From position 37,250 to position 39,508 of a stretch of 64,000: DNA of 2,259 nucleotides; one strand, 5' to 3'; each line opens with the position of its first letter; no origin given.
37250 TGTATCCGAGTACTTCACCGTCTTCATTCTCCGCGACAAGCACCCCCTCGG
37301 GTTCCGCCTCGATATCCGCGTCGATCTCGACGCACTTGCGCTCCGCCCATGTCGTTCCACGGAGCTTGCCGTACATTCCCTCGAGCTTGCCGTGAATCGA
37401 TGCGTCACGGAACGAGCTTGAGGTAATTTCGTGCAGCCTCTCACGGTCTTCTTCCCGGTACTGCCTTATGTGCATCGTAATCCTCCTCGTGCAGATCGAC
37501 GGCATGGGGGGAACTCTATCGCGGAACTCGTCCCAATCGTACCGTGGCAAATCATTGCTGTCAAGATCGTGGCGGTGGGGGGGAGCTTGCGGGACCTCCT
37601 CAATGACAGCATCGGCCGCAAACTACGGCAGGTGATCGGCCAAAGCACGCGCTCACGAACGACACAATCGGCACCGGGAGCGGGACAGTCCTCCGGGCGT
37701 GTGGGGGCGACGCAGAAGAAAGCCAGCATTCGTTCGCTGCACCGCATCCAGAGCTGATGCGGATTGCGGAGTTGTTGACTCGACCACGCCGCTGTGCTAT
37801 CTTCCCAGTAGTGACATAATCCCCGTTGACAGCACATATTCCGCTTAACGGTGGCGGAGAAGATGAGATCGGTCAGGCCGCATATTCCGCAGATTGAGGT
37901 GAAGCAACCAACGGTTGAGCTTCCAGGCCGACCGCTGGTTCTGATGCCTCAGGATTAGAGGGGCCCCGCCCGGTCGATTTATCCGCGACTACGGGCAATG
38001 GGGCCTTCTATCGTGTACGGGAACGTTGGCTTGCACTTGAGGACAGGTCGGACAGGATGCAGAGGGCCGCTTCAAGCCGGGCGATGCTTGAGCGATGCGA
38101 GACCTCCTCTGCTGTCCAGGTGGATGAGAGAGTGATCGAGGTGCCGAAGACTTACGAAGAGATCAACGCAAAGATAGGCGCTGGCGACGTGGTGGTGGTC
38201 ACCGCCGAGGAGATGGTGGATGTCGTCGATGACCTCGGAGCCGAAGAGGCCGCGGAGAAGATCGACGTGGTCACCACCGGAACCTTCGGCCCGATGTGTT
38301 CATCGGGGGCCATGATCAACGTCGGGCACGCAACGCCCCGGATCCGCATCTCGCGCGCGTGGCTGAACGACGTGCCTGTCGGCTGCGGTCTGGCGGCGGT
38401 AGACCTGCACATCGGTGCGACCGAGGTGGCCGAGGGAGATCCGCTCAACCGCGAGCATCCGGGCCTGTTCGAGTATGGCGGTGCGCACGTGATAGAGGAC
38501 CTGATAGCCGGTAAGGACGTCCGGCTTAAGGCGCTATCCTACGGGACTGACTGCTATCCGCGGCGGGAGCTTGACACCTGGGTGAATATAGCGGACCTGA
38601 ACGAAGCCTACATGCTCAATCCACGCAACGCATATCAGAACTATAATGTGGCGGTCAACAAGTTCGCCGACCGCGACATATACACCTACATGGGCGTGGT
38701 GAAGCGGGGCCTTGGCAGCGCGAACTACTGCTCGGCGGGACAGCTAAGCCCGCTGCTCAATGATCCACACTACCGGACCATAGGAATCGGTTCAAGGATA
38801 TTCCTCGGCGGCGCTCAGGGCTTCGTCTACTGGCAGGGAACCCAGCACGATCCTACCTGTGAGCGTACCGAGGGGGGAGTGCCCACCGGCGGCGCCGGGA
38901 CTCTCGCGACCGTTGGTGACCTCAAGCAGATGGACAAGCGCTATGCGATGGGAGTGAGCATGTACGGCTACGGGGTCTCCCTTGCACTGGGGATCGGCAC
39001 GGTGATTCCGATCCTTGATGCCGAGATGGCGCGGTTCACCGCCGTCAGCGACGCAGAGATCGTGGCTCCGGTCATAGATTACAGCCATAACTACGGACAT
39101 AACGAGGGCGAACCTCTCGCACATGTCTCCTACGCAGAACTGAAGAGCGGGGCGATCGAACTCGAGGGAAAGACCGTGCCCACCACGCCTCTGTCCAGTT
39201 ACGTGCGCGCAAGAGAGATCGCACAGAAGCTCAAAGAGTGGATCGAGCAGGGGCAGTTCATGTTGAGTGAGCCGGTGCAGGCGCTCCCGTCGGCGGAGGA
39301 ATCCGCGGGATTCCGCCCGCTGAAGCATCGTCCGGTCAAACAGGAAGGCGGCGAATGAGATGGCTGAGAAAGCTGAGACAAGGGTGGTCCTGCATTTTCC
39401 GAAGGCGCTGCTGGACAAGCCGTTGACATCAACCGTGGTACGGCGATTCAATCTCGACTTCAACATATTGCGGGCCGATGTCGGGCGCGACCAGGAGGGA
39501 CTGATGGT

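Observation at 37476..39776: Methanogen-type homocysteine biosynthesis pair (COG1900 plus NIL-ferredoxin) behind a promoter and ~250-nt leader with SAM-riboswitch-like fragments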

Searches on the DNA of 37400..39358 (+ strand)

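Call 4: search_rna_families(source=window, start=37400, end=38200, threshold=evalue, max_evalue=10, show_alignments=5)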
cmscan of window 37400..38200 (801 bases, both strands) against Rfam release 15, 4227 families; matches with E-value up to 10: 3.
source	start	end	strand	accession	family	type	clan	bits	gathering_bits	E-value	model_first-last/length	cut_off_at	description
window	37855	37925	+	RF00157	SNORD39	Gene; snRNA; snoRNA; CD-box;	CL00057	16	35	1.9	1-80/80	no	Small nucleolar RNA SNORD55/SNORD39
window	37856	37920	+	RF01129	sR44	Gene; snRNA; snoRNA; CD-box;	-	13.1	45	1.8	1-55/55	no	Small nucleolar RNA sR44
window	37856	37946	+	RF01119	sR32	Gene; snRNA; snoRNA; CD-box;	-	10.2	40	5.9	1-57/57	no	Small nucleolar RNA sR32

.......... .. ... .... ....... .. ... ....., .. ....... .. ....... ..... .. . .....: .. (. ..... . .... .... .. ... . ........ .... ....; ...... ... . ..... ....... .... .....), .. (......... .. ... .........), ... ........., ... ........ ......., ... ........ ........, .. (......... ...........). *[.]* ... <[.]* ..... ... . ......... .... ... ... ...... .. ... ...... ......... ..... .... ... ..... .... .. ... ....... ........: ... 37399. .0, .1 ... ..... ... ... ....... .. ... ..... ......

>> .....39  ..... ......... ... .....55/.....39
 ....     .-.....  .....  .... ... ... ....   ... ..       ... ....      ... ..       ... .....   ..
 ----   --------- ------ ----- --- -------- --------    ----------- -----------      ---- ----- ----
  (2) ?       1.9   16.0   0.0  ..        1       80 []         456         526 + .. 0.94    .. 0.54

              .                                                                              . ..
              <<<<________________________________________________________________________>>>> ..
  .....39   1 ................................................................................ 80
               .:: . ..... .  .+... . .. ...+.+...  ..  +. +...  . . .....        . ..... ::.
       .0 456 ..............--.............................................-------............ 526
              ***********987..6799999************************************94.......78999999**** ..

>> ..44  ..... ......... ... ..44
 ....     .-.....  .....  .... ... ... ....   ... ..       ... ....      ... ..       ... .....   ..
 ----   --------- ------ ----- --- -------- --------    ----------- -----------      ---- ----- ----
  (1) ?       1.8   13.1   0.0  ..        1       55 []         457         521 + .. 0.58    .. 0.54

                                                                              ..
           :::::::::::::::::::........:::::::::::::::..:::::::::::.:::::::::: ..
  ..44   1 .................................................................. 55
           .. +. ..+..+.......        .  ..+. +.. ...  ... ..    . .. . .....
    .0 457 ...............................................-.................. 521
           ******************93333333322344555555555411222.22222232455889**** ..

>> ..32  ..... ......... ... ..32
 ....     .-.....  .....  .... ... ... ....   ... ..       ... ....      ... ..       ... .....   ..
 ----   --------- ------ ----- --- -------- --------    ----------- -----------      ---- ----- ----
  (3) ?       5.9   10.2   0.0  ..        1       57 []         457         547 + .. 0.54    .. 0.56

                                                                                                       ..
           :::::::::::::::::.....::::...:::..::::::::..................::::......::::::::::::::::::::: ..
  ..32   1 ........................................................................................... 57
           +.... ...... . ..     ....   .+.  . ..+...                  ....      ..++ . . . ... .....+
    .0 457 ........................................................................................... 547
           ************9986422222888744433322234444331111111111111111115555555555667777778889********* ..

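Call 37: search_rna_families(sources=[L082, L084, L085, L102, L103, L001, L081, L083, L087, L091, L101, L095, L002, L004, L005], threshold=gathering)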
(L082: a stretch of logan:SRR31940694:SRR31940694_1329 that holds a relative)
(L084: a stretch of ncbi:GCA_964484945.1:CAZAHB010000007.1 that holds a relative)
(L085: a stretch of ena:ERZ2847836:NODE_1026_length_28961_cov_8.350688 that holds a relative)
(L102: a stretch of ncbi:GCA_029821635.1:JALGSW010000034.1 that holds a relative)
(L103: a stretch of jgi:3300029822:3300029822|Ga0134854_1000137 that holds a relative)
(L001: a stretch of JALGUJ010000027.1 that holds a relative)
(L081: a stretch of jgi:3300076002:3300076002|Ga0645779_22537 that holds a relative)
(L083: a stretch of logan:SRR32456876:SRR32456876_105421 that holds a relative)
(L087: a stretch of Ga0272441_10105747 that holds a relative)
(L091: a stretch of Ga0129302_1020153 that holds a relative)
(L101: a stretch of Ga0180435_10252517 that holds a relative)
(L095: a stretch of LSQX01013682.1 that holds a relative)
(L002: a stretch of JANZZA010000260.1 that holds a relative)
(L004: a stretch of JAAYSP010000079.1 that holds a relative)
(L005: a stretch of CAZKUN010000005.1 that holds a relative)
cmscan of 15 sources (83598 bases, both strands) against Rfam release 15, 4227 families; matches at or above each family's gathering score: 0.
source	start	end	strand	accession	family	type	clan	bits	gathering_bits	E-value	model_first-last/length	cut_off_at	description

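Call 38: search_rna_families(sources=[L012, L033, L035, L043, L047, L058, L059, L061, L009, L010, L013, L017, L026, L028, L077, L022, L007, L011], threshold=gathering)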
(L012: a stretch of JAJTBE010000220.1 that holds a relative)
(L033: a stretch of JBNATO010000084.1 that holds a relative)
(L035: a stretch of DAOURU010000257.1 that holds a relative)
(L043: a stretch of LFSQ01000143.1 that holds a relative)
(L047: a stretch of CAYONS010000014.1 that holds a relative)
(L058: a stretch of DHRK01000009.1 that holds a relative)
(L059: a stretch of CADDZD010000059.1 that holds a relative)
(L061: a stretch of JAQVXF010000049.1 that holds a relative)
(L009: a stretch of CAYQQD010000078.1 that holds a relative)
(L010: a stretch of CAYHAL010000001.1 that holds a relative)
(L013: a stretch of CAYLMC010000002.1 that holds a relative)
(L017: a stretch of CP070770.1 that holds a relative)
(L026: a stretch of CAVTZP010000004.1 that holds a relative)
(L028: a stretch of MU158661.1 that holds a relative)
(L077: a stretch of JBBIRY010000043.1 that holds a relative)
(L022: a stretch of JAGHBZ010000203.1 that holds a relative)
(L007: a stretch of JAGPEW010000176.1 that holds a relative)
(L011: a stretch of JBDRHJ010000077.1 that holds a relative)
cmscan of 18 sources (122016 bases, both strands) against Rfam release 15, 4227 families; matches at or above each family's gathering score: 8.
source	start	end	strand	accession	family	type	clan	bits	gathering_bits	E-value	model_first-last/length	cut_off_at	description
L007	153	383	+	RF00230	T-box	Cis-reg; leader;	-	134.1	93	2.3e-29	1-219/219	no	T-box leader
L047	1271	1379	+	RF00162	SAM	Cis-reg; riboswitch;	CL00012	94.9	44.4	2.9e-21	1-108/108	no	SAM riboswitch aptamer (S box leader)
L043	1315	1423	+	RF00162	SAM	Cis-reg; riboswitch;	CL00012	94.7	44.4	3.3e-21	1-108/108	no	SAM riboswitch aptamer (S box leader)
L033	1655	1767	+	RF00162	SAM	Cis-reg; riboswitch;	CL00012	94.6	44.4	3.5e-21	1-108/108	no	SAM riboswitch aptamer (S box leader)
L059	1691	1802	+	RF00162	SAM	Cis-reg; riboswitch;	CL00012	93.6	44.4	6.7e-21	1-108/108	no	SAM riboswitch aptamer (S box leader)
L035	496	612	+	RF00162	SAM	Cis-reg; riboswitch;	CL00012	90.9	44.4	4.2e-20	1-108/108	no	SAM riboswitch aptamer (S box leader)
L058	1271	1360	+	RF00162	SAM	Cis-reg; riboswitch;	CL00012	85.9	44.4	1.2e-18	1-108/108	no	SAM riboswitch aptamer (S box leader)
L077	689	759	+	RF00005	tRNA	Gene; tRNA;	CL00001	65.3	29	1.2e-11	1-71/71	no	tRNA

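Call 44: build_rna_model(alignment_id=A4, structure=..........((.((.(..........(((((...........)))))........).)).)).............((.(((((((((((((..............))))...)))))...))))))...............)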
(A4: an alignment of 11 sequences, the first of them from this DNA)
Model R1 built from alignment A4 (11 sequences, 142 columns); structure: as given.
model positions 136; base pairs 25; branch points 1; effective number of sequences 2.25; information 0.59 bits per position. Calibrated on 0.2 Mb of random sequence (short: E-values are rough).
structure used (alignment columns):
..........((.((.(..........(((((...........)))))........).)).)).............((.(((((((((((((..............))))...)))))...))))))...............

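Call 45: search_with_rna_model(model_id=R1, sources=[window, L001, L002, L003, L004, L005, L006, L007, L008, L009, L010, L011, L012, L013, L014, L015, L016, L017, L018, L019, L020, L021, L022, L023, L024, L025, L026, L027, L028, L029, L030, L031, L032, L033, L034, L035, L036, L037, L038, L039, L040, L041, L042, L043, L044, L045, L046, L047, L048, L049, L050, L051, L052, L053, L054, L055, L056, L057, L058, L059, L060, L061, L062, L063, L064, L065, L066, L067, L068, L069, L070, L071, L072, L073, L074, L075, L076, L077, L078, L079, L080, L081, L082, L083, L084, L085, L087, L091, L095, L101, L102, L103], max_evalue=10, make_alignment=true)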
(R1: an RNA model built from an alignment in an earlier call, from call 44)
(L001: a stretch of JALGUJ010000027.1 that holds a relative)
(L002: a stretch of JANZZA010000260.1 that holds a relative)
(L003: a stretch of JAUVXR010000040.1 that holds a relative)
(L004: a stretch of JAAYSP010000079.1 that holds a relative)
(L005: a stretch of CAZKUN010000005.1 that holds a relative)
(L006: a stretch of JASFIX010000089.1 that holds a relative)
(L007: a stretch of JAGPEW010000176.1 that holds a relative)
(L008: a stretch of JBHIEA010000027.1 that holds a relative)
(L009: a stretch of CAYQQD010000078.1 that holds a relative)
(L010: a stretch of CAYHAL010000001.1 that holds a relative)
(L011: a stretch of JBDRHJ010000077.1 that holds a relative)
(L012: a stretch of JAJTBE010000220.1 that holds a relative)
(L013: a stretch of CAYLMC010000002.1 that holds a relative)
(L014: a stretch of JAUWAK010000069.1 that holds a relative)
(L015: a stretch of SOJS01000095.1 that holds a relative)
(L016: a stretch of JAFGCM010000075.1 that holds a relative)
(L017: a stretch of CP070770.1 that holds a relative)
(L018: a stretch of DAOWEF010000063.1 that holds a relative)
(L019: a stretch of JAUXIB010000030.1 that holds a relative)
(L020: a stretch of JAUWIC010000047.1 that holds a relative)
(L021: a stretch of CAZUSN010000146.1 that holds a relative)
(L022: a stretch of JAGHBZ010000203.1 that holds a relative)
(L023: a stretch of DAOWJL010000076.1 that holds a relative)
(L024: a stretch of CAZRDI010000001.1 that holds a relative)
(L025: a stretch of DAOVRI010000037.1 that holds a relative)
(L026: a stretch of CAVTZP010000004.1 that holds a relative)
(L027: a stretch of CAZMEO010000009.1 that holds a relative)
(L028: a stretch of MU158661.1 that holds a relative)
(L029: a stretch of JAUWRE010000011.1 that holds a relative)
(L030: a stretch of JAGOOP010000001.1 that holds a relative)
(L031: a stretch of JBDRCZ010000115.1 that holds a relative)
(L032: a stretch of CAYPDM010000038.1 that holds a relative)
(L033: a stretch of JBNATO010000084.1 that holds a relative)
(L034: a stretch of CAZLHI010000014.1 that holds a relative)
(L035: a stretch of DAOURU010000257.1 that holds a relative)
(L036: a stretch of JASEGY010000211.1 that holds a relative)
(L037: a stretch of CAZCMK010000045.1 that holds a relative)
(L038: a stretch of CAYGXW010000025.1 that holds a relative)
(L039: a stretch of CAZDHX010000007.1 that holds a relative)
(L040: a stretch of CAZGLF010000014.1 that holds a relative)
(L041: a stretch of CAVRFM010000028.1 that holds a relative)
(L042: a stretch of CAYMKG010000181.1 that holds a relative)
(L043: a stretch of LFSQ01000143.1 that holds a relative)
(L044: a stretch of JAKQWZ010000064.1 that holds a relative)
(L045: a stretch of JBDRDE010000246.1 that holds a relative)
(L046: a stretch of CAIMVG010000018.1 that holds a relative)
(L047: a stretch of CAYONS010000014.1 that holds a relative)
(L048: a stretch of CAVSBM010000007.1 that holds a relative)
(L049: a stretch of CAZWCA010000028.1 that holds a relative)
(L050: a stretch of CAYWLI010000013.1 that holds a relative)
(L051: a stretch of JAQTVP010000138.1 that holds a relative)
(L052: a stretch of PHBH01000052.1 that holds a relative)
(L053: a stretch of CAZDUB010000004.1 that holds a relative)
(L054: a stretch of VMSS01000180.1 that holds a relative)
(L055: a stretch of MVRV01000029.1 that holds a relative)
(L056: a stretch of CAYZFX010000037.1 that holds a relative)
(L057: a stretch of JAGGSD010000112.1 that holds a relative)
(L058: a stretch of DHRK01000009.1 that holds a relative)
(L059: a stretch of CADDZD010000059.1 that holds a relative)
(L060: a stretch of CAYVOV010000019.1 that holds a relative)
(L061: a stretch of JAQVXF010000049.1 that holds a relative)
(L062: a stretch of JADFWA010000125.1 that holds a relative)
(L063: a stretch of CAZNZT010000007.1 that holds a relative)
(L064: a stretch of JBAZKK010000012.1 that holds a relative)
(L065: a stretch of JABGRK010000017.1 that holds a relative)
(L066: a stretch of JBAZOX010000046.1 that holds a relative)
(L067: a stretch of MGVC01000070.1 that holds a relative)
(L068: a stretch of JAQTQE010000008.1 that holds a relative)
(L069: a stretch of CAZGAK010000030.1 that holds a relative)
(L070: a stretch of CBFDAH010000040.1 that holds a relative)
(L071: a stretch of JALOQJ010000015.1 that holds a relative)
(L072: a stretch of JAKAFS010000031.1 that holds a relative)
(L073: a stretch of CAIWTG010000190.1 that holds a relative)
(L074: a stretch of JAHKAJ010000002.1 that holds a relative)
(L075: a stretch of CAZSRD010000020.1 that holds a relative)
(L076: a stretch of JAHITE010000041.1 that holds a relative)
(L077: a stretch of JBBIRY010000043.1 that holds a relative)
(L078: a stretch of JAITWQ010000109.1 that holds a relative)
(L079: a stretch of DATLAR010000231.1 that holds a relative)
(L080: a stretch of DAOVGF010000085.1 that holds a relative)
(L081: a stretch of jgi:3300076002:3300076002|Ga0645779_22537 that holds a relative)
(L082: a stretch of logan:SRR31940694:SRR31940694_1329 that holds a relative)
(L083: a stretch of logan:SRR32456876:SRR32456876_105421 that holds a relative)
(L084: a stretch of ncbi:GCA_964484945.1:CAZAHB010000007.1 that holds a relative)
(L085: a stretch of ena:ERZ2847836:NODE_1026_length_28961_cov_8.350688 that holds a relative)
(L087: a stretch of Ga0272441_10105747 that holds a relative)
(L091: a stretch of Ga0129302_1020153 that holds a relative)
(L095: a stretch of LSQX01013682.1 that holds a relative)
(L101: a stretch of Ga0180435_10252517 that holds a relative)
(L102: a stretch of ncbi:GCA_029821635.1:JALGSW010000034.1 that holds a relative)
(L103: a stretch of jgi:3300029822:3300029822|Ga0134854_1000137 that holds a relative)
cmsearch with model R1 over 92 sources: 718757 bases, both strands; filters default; matches with E-value up to 10: 15.
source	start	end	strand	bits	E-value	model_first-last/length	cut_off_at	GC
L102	1694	1832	+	135.3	3.3e-29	1-136/136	no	0.65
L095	2925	3063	+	131.3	2.8e-28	1-136/136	no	0.66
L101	1003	1141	-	130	5.6e-28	1-136/136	no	0.65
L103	1690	1828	+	129.7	6.8e-28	1-136/136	no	0.67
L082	1702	1841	+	128.5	1.3e-27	1-136/136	no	0.65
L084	1670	1807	+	125.3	7.4e-27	1-136/136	no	0.67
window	37886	38020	+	120.4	1.1e-25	1-136/136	no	0.6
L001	2701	2834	+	116.3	9.9e-25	1-136/136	no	0.68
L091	2756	2890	-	115.1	1.9e-24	1-136/136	no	0.64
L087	584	718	+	114.2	3.1e-24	1-136/136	no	0.64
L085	1699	1833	+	102.7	1.6e-21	1-136/136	no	0.64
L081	2844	2937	+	48.5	9.3e-09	1-136/136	no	0.64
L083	190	325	+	26.5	0.0015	1-136/136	no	0.61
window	22439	22504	+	14.1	1.2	1-136/136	no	0.61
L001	2762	2853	-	13.8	1.4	1-136/136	no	0.66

Alignment A5: 15 matches aligned to the model, 173 columns, each read 5' to 3' on its own strand. Consensus structure (alignment columns), stored with it:
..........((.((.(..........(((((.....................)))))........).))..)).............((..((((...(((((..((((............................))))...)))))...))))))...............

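Call 55: search_with_rna_model(model_id=R1, sources=[window, L001, L081, L082, L083, L084, L085, L087, L091, L095, L101, L102, L103, L106, L107, L108], max_evalue=0.01, make_alignment=true, show_alignments=0)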
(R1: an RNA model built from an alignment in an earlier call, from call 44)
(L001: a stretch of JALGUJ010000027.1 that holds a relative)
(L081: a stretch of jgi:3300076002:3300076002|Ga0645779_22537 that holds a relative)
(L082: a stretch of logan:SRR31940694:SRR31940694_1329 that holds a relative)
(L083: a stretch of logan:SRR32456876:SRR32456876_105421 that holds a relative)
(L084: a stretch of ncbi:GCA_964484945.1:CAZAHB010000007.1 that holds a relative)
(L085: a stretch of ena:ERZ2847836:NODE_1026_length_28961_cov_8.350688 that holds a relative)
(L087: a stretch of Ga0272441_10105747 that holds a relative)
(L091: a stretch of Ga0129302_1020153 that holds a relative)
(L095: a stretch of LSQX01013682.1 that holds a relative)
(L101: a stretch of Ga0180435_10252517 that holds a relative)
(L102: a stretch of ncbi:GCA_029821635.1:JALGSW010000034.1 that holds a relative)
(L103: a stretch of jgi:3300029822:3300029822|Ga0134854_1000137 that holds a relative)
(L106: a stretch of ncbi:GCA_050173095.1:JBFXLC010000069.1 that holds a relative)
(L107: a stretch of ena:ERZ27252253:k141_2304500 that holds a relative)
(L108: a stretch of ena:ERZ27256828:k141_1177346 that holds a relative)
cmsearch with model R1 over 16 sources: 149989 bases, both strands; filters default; matches with E-value up to 0.01: 15.
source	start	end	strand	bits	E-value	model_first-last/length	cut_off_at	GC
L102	1694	1832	+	135.3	6.9e-30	1-136/136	no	0.65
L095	2925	3063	+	131.3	5.9e-29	1-136/136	no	0.66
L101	1003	1141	-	130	1.2e-28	1-136/136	no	0.65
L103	1690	1828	+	129.7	1.4e-28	1-136/136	no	0.67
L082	1702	1841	+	128.5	2.7e-28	1-136/136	no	0.65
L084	1670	1807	+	125.3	1.5e-27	1-136/136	no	0.67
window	37886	38020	+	120.4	2.2e-26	1-136/136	no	0.6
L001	2701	2834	+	116.3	2.1e-25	1-136/136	no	0.68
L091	2756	2890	-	115.1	3.9e-25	1-136/136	no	0.64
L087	584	718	+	114.2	6.4e-25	1-136/136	no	0.64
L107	1723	1857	+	114.2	6.4e-25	1-136/136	no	0.64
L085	1699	1833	+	102.7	3.3e-22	1-136/136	no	0.64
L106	1721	1849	+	63.4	6.1e-13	1-136/136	no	0.67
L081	2844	2937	+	48.5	1.9e-09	1-136/136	no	0.64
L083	190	325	+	26.5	0.0003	1-136/136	no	0.61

Alignment A6: 15 matches aligned to the model, 155 columns, each read 5' to 3' on its own strand. Consensus structure (alignment columns), stored with it:
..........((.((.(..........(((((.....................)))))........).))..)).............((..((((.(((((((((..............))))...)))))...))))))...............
